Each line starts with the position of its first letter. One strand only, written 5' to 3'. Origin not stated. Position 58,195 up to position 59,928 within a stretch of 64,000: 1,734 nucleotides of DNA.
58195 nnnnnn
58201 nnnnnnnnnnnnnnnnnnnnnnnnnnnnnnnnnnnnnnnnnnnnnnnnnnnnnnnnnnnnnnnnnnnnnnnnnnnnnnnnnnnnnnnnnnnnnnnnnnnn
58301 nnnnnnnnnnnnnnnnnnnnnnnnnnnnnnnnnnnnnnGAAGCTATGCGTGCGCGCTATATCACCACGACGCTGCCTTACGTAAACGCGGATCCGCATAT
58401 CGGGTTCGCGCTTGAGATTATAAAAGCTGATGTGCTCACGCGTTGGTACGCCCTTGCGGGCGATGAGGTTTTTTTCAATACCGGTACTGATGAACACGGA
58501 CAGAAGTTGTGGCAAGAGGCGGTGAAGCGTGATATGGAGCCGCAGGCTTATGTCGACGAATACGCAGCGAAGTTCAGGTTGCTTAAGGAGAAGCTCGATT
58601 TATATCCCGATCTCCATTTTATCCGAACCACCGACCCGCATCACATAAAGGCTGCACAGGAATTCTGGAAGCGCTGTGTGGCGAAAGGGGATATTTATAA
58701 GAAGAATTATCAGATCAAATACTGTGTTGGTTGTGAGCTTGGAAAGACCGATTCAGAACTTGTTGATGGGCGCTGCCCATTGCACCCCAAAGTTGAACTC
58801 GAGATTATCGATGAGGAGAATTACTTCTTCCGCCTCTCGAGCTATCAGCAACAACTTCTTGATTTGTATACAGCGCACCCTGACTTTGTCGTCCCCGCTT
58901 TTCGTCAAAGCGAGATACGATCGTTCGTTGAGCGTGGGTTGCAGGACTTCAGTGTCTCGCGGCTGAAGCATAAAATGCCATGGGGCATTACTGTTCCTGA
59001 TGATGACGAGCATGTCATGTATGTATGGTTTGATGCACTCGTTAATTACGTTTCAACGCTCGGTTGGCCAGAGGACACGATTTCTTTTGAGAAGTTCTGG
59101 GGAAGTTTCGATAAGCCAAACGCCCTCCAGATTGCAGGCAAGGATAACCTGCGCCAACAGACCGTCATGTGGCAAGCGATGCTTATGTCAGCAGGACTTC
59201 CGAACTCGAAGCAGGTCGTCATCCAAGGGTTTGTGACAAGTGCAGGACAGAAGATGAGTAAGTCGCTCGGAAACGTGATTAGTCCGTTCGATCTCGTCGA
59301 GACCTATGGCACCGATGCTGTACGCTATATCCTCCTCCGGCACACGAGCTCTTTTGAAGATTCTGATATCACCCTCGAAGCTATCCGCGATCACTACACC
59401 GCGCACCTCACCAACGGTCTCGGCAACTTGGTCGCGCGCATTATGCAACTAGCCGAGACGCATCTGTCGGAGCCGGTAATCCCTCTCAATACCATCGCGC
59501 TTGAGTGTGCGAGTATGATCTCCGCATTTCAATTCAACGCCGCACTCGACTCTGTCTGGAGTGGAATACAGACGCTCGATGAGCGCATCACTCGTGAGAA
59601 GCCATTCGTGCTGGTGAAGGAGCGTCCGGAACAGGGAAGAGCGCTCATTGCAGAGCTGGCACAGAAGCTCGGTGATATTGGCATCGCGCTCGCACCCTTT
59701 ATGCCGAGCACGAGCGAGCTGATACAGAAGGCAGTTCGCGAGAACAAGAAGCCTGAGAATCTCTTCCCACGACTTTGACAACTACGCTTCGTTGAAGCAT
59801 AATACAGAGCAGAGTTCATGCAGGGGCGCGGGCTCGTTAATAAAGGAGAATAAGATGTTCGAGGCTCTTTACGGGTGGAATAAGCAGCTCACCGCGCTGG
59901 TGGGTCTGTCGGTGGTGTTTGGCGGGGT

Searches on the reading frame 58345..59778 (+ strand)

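Call 17: search_protein_families(library=pfam, proteins=[window:58345-59778:+], max_evalue=0.001)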
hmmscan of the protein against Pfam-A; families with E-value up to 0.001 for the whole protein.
window:58345-59778:+ (477 aa): 4 families
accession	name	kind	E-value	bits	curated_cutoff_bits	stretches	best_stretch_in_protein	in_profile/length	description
PF09334.17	tRNA-synt_1g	-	2.7e-89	300.1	20.1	2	154-367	178-391/391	tRNA synthetases class I (M)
PF00133.28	tRNA-synt_1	-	1.5e-31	110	22.7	2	221-340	295-411/414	tRNA synthetases class I (I, L, M and V)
PF01406.26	tRNA-synt_1e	-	5.4e-13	49.4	27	2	290-333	240-283/301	tRNA synthetases class I (C) catalytic domain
PF01921.24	tRNA-synt_1f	-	8.8e-05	22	27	1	289-348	268-326/360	tRNA synthetases class I (K)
